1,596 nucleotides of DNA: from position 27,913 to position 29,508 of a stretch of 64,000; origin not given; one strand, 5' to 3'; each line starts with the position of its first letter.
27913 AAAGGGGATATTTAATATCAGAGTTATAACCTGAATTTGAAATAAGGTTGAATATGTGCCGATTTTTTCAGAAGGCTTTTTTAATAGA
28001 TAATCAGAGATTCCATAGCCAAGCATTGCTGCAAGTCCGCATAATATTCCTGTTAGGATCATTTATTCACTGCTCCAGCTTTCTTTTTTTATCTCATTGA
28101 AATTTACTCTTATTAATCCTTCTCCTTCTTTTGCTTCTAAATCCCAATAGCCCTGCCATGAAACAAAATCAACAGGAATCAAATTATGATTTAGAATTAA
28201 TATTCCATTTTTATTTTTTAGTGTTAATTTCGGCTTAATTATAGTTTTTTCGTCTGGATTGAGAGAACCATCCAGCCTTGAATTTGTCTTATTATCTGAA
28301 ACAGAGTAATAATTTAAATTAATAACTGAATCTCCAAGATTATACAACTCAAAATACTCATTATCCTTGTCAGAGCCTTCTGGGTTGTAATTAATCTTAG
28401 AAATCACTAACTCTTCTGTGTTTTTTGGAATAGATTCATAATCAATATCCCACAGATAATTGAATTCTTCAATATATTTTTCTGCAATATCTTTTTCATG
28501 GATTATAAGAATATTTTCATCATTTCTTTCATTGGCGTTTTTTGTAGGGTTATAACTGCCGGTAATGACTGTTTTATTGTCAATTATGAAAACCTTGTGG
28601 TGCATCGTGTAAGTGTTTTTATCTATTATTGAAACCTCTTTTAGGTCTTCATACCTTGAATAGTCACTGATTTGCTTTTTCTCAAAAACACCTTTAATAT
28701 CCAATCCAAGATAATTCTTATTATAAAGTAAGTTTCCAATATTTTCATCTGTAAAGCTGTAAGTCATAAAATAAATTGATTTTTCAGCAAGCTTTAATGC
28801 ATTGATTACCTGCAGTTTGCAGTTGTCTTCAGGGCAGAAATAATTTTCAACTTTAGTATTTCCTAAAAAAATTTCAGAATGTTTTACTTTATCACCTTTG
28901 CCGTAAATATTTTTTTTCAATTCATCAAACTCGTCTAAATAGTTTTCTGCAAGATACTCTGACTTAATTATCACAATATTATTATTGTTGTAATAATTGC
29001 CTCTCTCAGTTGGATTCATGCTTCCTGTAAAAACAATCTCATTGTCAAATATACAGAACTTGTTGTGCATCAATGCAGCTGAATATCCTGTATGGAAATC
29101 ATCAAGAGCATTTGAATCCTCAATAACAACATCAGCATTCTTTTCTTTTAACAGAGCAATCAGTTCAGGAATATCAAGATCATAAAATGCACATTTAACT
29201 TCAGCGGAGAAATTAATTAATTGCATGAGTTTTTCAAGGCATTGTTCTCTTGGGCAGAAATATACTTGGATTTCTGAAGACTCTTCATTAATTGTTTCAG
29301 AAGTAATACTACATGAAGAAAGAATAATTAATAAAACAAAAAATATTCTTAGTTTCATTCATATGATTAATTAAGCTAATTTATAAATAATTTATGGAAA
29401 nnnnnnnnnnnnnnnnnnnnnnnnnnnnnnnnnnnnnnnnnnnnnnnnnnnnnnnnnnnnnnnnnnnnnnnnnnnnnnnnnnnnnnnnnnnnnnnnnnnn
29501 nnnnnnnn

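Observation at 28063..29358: Secreted lipoprotein nuclease: PLD-family (double HKD) catalytic core fused to a lamin-tail domain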

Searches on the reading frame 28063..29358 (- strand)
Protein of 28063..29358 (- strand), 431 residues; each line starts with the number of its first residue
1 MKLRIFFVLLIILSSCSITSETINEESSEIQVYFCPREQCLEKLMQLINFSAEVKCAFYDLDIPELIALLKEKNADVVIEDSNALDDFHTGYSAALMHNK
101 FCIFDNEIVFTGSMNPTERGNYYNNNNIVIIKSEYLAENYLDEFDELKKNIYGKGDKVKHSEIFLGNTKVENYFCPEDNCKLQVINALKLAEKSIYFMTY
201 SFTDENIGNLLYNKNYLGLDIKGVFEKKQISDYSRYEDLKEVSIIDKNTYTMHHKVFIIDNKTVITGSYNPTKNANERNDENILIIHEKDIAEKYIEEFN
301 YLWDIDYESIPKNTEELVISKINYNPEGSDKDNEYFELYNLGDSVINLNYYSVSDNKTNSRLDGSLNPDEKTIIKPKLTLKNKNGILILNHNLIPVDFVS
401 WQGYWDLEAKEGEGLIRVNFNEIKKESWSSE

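Call 3: search_protein_families(library=pfam, proteins=[window:28063-29358:-], max_evalue=0.01)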
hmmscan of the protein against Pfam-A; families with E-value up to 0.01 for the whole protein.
window:28063-29358:- (431 aa): 4 families
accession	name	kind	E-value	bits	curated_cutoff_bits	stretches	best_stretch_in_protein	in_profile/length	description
PF13091.12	PLDc_2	-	1.5e-37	128.8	27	2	184-303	1-132/132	PLD-like domain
PF00932.25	LTD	-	2.2e-09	38.1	34.3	1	313-377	4-70/109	Lamin Tail Domain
PF00614.28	PLDc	-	1.4e-08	34.8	21.9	1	96-115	4-23/28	Phospholipase D Active site motif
PF07894.18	SACK1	-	6.1e-05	23.1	21.4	0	251-303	218-269/274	Scaffolding anchor of CK1 domain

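Call 4: search_protein_families(library=ncbifam, proteins=[window:28063-29358:-], max_evalue=0.01)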
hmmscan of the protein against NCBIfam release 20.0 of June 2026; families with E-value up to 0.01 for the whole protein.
window:28063-29358:- (431 aa): 7 families
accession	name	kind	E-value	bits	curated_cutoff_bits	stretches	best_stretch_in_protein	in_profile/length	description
NF010492.0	PRK13912.1-3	equivalog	6.6e-15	55.1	297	1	172-300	25-169/178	nuclease NucT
NF010491.0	PRK13912.1-2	equivalog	1.2e-09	38.2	225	2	247-288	117-159/180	nuclease NucT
NF038319.1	DISARM_DrmC_I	equivalog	2e-08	34.1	133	1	248-302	180-234/236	DISARM system phospholipase D-like protein DrmC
NF041068.1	DpdK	equivalog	7.6e-08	32.1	100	1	249-299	114-163/167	phospholipase D-like domain-containing protein DpdK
NF010490.0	PRK13912.1-1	equivalog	1.2e-05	25.4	211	1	173-300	22-153/159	nuclease NucT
NF010493.0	PRK13912.1-4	equivalog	0.00022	21.2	351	1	179-297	27-159/171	nuclease NucT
NF009107.0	PRK12452.1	equivalog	0.0056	15.5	787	0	183-310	348-488/509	cardiolipin synthase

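Call 5: search_solved_structures(query=window:28063-29358:-, max_evalue=0.01, show_alignments=3)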
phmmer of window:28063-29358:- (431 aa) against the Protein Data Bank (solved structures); distinct sequences matched with E-value up to 0.01: 4.
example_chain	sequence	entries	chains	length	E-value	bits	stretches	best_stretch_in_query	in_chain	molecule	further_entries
1byr_A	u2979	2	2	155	3e-14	55.9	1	171-304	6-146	PROTEIN (ENDONUCLEASE)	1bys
4ggj_A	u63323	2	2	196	5.1e-10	41.9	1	183-304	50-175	Mitochondrial cardiolipin hydrolase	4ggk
9lkx_K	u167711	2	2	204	6.3e-09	38.4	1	183-304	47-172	Mitochondrial cardiolipin hydrolase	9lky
6ehi_A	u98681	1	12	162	0.003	19.7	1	183-287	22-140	Nuclease NucT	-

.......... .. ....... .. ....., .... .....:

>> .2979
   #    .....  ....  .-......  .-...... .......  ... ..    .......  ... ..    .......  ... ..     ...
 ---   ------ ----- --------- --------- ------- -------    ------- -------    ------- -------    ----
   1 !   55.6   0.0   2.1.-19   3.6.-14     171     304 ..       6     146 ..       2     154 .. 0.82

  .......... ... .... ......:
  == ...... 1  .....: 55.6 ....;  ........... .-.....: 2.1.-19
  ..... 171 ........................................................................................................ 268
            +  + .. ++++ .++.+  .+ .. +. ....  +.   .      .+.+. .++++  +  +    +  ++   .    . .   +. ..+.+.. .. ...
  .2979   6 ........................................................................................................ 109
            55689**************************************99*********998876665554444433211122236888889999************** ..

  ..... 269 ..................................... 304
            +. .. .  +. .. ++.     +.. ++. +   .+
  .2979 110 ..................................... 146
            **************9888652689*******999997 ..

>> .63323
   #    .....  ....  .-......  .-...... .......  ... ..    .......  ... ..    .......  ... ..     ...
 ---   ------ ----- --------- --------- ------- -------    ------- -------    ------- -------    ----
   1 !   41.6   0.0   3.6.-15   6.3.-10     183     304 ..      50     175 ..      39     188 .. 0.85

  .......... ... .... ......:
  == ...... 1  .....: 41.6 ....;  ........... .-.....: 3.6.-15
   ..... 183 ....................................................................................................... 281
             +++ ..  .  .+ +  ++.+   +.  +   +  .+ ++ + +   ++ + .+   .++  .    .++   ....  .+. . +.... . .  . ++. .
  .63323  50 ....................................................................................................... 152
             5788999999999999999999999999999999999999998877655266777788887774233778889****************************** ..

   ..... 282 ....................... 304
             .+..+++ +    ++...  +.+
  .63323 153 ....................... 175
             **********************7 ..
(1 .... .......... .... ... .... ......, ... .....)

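Call 6: find_homologous_proteins(query=window:28063-29358:-, max_evalue=0.001)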
Query window:28063-29358:- (431 aa): 3646 proteins with E <= 0.001 among 8000 candidates; the best 120 are listed.
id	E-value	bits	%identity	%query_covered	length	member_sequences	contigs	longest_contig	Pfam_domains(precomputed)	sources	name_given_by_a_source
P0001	3.2e-283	957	100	100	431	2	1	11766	PF00932.26,PF07894.19,PF13091.13,PF00614.29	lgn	-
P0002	7.1e-204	695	71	100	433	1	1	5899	PF00932.26,PF13091.13,PF00614.29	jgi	jgi:phosphatidylserine/phosphatidylglycerophosphate/cardiolipin synthase-like enzyme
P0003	2.2e-188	644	67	97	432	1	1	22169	PF00932.26,PF07894.19,PF13091.13,PF00614.29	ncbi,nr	ncbi:hypothetical protein GF327_04670 [Candidatus Woesearchaeota archaeon]|nr:hypothetical protein [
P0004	7.4e-187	639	66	99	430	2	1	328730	PF13091.13,PF00614.29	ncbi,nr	ncbi:hypothetical protein JW930_03395 [Candidatus Woesearchaeota archaeon]|nr:hypothetical protein [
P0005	1.9e-185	635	66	98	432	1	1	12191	PF00932.26,PF13091.13,PF00614.29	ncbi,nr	ncbi:hypothetical protein JXC34_02700 [Candidatus Woesearchaeota archaeon]|nr:hypothetical protein [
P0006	3.1e-182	624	66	99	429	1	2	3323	PF00932.26,PF13091.13,PF00614.29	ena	-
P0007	2.5e-179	615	65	98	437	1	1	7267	PF00932.26,PF13091.13,PF00614.29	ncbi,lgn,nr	ncbi:MAG: lamin tail domain-containing protein [Nanoarchaeota archaeon]|nr:lamin tail domain-contain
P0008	4.6e-179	614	65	97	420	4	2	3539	PF07894.19,PF13091.13,PF00614.29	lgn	-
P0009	1.9e-178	612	64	99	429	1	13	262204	PF00932.26,PF13091.13,PF00614.29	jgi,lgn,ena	-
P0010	2.9e-178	611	65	99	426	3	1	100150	PF00932.26,PF13091.13,PF00614.29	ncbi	-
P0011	1.0e-175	603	65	98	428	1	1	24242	PF00932.26,PF13091.13,PF00614.29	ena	-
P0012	4.5e-175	601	64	98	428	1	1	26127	PF00932.26,PF13091.13,PF00614.29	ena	-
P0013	4.8e-173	594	64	97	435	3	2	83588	PF00932.26,PF07894.19,PF13091.13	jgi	jgi:hypothetical protein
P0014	6.3e-173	594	62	100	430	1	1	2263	PF00932.26,PF07894.19,PF13091.13,PF00614.29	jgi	-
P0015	1.0e-170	586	62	97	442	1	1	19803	PF00932.26,PF07894.19,PF13091.13,PF00614.29,PF12698.14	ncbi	-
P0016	1.2e-170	586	62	99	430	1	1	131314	PF00932.26,PF13091.13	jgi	jgi:phosphatidylserine/phosphatidylglycerophosphate/cardiolipin synthase-like enzyme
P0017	2.1e-169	582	62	100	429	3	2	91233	PF00932.26,PF13091.13,PF00614.29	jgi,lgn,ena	jgi:phosphatidylserine/phosphatidylglycerophosphate/cardiolipin synthase-like enzyme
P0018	3.1e-164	565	61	96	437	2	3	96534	PF00932.26,PF13091.13,PF00614.29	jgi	jgi:hypothetical protein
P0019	1.3e-163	563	61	97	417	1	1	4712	PF00932.26,PF07894.19,PF13091.13,PF00614.29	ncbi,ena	-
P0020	4.3e-160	551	57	98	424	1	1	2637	PF00932.26,PF13091.13,PF00614.29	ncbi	-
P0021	3.2e-159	548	58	97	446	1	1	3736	PF00932.26,PF07894.19,PF13091.13,PF00614.29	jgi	jgi:hypothetical protein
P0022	5.2e-158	544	58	96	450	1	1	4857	PF00932.26,PF13091.13,PF00614.29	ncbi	ncbi:MAG: phospholipase D-like domain-containing protein [archaeon]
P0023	6.0e-158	544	57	99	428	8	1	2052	PF00932.26,PF13091.13,PF00614.29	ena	-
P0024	1.0e-157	543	63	90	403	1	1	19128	PF00932.26,PF07894.19,PF13091.13,PF00614.29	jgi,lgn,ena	-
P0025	3.0e-157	542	58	100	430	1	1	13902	PF00932.26,PF13091.13,PF00614.29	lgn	-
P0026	3.9e-156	538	57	97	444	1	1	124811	PF00932.26,PF07894.19,PF13091.13,PF00614.29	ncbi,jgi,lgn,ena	-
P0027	5.6e-156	538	61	95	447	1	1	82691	PF00932.26,PF13091.13,PF00614.29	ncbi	-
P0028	1.6e-155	536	58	98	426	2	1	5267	PF00932.26,PF13091.13,PF00614.29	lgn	-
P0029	3.4e-155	535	58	94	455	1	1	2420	PF00932.26,PF13091.13,PF00614.29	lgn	-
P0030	6.6e-155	534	59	96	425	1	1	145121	PF00932.26,PF07894.19,PF13091.13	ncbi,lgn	-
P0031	6.7e-155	534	62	90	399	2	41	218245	PF13091.13,PF00614.29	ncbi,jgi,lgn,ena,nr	ncbi:hypothetical protein HN789_05145 [archaeon]|jgi:phosphatidylserine/phosphatidylglycerophosphate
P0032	1.1e-154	533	62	90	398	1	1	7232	PF00932.26,PF07894.19,PF13091.13,PF00614.29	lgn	-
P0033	5.3e-153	528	56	98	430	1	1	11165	PF00932.26,PF07894.19,PF13091.13,PF00614.29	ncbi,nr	ncbi:MAG: phospholipase D-like domain-containing protein [Candidatus Woesearchaeota archaeon]|nr:pho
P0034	1.4e-152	526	61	93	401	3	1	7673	PF00932.26,PF13091.13,PF00614.29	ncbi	ncbi:MAG: phospholipase D-like domain-containing protein [Nanoarchaeota archaeon]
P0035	1.1e-150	520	62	90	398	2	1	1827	PF00932.26,PF07894.19,PF13091.13,PF00614.29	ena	-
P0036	1.2e-150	520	58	93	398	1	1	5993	PF00932.26,PF13091.13,PF00614.29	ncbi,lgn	-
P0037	4.4e-150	518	56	95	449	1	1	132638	PF00932.26,PF13091.13,PF00614.29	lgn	-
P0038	9.7e-150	517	56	97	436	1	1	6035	PF00932.26,PF13091.13,PF00614.29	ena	-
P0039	3.6e-148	512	56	93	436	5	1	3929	PF00932.26,PF13091.13,PF00614.29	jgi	-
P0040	5.8e-146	505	53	98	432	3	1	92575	PF00932.26,PF13091.13,PF00614.29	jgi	jgi:phosphatidylserine/phosphatidylglycerophosphate/cardiolipin synthase-like enzyme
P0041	4.6e-140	485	53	96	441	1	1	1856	PF00932.26,PF07894.19,PF13091.13,PF00614.29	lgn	-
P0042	3.4e-139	482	56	89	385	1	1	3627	PF00932.26,PF13091.13,PF00614.29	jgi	jgi:hypothetical protein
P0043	5.2e-139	482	55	94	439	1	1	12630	PF00932.26,PF13091.13,PF00614.29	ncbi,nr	ncbi:MAG: hypothetical protein HGA85_01180 [Nanoarchaeota archaeon]|nr:hypothetical protein [Nanoarc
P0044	3.7e-135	469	63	77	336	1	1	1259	PF00932.26,PF13091.13,PF00614.29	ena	-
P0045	2.0e-133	463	56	93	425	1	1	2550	PF00932.26,PF13091.13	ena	-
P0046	6.2e-125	435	59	77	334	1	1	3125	PF00932.26,PF07894.19,PF13091.13,PF00614.29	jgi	jgi:hypothetical protein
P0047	3.0e-121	423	47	99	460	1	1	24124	PF00932.26,PF07894.19,PF13091.13,PF00614.29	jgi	jgi:hypothetical protein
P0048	2.8e-120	420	50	94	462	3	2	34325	PF00932.26,PF13091.13,PF00614.29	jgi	-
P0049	1.1e-119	418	48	97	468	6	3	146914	PF00932.26,PF13091.13,PF00614.29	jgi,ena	-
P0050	3.4e-119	417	46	99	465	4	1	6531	PF00932.26,PF07894.19,PF13091.13,PF00614.29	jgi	-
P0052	6.4e-116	406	46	98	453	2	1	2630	PF00932.26,PF13091.13,PF00614.29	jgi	-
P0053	4.8e-115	403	47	94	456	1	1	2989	PF00932.26,PF13091.13,PF00614.29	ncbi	-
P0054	7.5e-115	402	47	94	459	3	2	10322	PF00932.26,PF13091.13,PF00614.29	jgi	-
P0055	1.1e-114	402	45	97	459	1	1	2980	PF00932.26,PF07894.19,PF13091.13,PF00614.29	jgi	jgi:phosphatidylserine/phosphatidylglycerophosphate/cardiolipin synthase-like enzyme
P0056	1.2e-114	401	45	94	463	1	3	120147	PF00932.26,PF07894.19,PF13091.13,PF00614.29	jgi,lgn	jgi:phosphatidylserine/phosphatidylglycerophosphate/cardiolipin synthase-like enzyme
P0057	2.1e-114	401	48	95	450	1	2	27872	PF00932.26,PF13091.13,PF00614.29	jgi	-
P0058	3.0e-114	400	44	96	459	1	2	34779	PF00932.26,PF07894.19,PF13091.13,PF00614.29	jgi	-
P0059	4.0e-114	400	46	100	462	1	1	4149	PF00932.26,PF07894.19,PF13091.13,PF00614.29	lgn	-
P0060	8.0e-114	399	46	94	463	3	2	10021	PF00932.26,PF07894.19,PF13091.13,PF00614.29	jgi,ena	-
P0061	1.2e-112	395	45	94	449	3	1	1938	PF00932.26,PF07894.19,PF13091.13,PF11495.15,PF00614.29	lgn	-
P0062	3.4e-112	393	46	93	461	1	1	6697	PF00932.26,PF07894.19,PF13091.13,PF00614.29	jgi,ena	-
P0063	1.4e-109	385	45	95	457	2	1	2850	PF00932.26,PF13091.13,PF00614.29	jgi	-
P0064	1.4e-109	385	48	92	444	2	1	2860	PF00932.26,PF07894.19,PF13091.13,PF00614.29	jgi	-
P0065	1.9e-109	384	48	94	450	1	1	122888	PF00932.26,PF07894.19,PF13091.13,PF00614.29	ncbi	ncbi:MAG: phospholipase D-like domain-containing protein [Candidatus Aenigmatarchaeota archaeon]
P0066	2.6e-109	384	44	94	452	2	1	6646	PF00932.26,PF13091.13,PF00614.29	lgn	-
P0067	1.9e-108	381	47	94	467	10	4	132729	PF00932.26,PF07894.19,PF13091.13,PF00614.29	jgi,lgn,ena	-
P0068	2.3e-107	378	44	94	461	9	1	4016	PF00932.26,PF07894.19,PF13091.13,PF00614.29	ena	-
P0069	5.3e-106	373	42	99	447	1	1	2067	PF00932.26,PF07894.19,PF13091.13,PF00614.29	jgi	-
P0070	5.7e-106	373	43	94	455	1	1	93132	PF00932.26,PF07894.19,PF13091.13,PF00614.29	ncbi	-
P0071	9.9e-106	372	43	99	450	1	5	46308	PF00932.26,PF13091.13,PF00614.29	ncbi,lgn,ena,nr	ncbi:MAG: lamin tail domain-containing protein [Candidatus Aenigmarchaeota archaeon]|nr:lamin tail d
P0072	1.1e-105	372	43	99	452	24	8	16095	PF00932.26,PF07894.19,PF13091.13,PF00614.29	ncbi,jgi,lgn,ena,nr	ncbi:MAG: hypothetical protein CO092_02150 [Candidatus Aenigmarchaeota archaeon CG_4_9_14_3_um_filte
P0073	1.5e-105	372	41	99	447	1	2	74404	PF00932.26,PF07894.19,PF13091.13,PF00614.29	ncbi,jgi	-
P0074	1.6e-105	371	41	99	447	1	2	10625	PF00932.26,PF07894.19,PF13091.13,PF00614.29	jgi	-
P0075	5.7e-105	370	52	77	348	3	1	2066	PF00932.26,PF13091.13,PF00614.29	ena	-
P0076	5.9e-103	363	44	96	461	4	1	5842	PF00932.26,PF13091.13,PF00614.29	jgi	-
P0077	2.6e-100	354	44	98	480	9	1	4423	PF00932.26,PF07894.19,PF13091.13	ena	-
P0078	3.4e-99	351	42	99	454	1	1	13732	PF00932.26,PF13091.13,PF00614.29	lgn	-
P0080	1.3e-96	342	48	89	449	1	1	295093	PF00932.26,PF07894.19,PF13091.13,PF00614.29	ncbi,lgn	ncbi:MAG: phospholipase D-like domain-containing protein [Candidatus Woesearchaeota archaeon]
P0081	3.3e-96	341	44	93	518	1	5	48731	PF00932.26,PF07894.19,PF13091.13,PF00614.29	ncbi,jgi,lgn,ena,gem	-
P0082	8.2e-96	339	47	79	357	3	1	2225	PF00932.26,PF07894.19,PF13091.13,PF00614.29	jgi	-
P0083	9.9e-96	339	53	71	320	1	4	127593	PF07894.19,PF13091.13,PF00614.29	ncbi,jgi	-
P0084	6.2e-95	337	44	98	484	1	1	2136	PF00932.26,PF13091.13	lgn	-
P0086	1.4e-94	335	43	96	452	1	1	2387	PF00932.26,PF13091.13,PF00614.29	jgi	jgi:uncharacterized glyoxalase superfamily protein PhnB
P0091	1.3e-92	329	40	99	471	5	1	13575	PF00932.26,PF07894.19,PF13091.13,PF00614.29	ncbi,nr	ncbi:MAG TPA: phospholipase D-like domain-containing protein [Candidatus Nanoarchaeia archaeon]|nr:p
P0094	3.6e-92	327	46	77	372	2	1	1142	PF00932.26,PF07894.19,PF13091.13,PF00614.29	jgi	-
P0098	3.0e-91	324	41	94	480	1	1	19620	PF00932.26,PF13091.13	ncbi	-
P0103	2.8e-90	321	45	91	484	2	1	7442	PF00932.26,PF13091.13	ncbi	-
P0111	3.2e-89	318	43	92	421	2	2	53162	PF00932.26,PF13091.13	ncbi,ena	-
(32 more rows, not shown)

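Call 20: find_encoding_contigs(protein=P0004, flank=6000, max_places=2)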
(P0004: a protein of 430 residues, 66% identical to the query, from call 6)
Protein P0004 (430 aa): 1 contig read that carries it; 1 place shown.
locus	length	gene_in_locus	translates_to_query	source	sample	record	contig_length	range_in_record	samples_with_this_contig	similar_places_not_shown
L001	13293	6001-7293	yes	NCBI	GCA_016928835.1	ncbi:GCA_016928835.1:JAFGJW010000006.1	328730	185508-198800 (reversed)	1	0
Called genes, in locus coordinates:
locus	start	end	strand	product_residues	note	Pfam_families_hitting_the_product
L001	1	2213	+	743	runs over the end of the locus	PF01751:Toprim, PF01131:Topoisom_bac, PF01396:Zn_ribbon_Top1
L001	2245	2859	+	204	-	-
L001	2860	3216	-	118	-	-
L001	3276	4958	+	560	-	PF05362:Lon_C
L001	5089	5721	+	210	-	-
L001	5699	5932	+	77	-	-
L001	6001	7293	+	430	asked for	PF13091:PLDc_2, PF00614:PLDc (faint), PF13091:PLDc_2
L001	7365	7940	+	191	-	-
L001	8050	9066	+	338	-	PF04607:RelA_SpoT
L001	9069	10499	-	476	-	PF03901:Glyco_transf_22 (weak), PF13231:PMT_2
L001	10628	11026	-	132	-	PF00380:Ribosomal_S9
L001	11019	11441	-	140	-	PF00572:Ribosomal_L13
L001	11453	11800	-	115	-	PF00828:Ribosomal_L27A (weak), PF17135:Ribosomal_L18 (weak)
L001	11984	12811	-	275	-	PF01193:RNA_pol_L, PF01000:RNA_pol_A_bac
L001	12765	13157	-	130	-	PF00411:Ribosomal_S11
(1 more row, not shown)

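Call 21: find_encoding_contigs(protein=P0065, flank=6000, max_places=2)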
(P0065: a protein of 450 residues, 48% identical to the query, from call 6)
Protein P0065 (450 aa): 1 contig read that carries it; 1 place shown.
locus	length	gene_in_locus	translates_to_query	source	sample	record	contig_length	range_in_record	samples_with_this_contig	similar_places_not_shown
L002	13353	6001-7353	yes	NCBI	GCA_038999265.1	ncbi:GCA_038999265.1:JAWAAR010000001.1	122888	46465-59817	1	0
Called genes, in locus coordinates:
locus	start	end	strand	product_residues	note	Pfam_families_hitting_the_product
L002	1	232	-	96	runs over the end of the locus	PF04010:DUF357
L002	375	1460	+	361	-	PF01933:CofD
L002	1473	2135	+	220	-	PF00730:HhH-GPD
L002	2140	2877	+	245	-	PF01261:AP_endonuc_2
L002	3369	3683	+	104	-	PF03091:CutA1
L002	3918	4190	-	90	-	-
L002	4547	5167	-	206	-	PF00293:NUDIX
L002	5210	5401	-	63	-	-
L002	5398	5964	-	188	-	-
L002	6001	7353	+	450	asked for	PF13091:PLDc_2, PF00614:PLDc (faint), PF07894:SACK1 (faint), PF13091:PLDc_2, PF00932:LTD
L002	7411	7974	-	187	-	PF00702:Hydrolase, PF12710:HAD (weak), PF13419:HAD_2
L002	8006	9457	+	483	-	PF00753:Lactamase_B (weak), PF12706:Lactamase_B_2 (weak), PF07521:RMMBL (weak)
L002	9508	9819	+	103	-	-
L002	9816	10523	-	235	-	-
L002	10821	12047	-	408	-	PF04894:Nre_N, PF04895:Nre_C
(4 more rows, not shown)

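Call 22: find_encoding_contigs(protein=P0016, flank=6000, max_places=2)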
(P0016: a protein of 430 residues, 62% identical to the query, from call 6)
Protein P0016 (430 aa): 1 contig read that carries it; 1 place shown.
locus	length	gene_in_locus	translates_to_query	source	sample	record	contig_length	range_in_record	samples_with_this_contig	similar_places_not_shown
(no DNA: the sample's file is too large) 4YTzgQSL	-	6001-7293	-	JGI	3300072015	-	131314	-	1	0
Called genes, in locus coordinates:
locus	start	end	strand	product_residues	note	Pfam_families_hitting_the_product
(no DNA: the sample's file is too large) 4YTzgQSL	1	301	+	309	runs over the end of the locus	PF00535:Glycos_transf_2, PF10111:Glyco_tranf_2_2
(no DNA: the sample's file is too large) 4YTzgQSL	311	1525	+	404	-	PF13439:Glyco_transf_4, PF13477:Glyco_trans_4_2, PF13579:Glyco_trans_4_4, PF00534:Glycos_transf_1, PF13692:Glyco_trans_1_4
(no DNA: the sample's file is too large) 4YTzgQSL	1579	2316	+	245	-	PF13489:Methyltransf_23, PF13847:Methyltransf_31, PF08241:Methyltransf_11, PF08242:Methyltransf_12, PF13649:Methyltransf_25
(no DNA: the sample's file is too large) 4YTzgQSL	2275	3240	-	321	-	PF03706:LPG_synthase_TM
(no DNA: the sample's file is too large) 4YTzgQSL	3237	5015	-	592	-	PF02366:PMT (weak), PF13231:PMT_2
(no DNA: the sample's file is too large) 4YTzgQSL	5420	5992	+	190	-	-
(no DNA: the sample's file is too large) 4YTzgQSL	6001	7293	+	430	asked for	PF13091:PLDc_2, PF00932:LTD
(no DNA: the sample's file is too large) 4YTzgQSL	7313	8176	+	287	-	PF00892:EamA, PF05653:Mg_trans_NIPA (weak), PF00892:EamA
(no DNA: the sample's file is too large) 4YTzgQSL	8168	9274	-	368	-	PF04389:Peptidase_M28, PF16254:DUF4910 (weak)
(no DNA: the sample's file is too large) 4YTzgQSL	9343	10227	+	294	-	PF00892:EamA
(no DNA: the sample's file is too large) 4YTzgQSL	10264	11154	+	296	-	PF00892:EamA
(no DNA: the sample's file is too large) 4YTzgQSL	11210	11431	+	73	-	-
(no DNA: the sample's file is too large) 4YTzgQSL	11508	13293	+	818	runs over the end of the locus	PF13529:Peptidase_C39_2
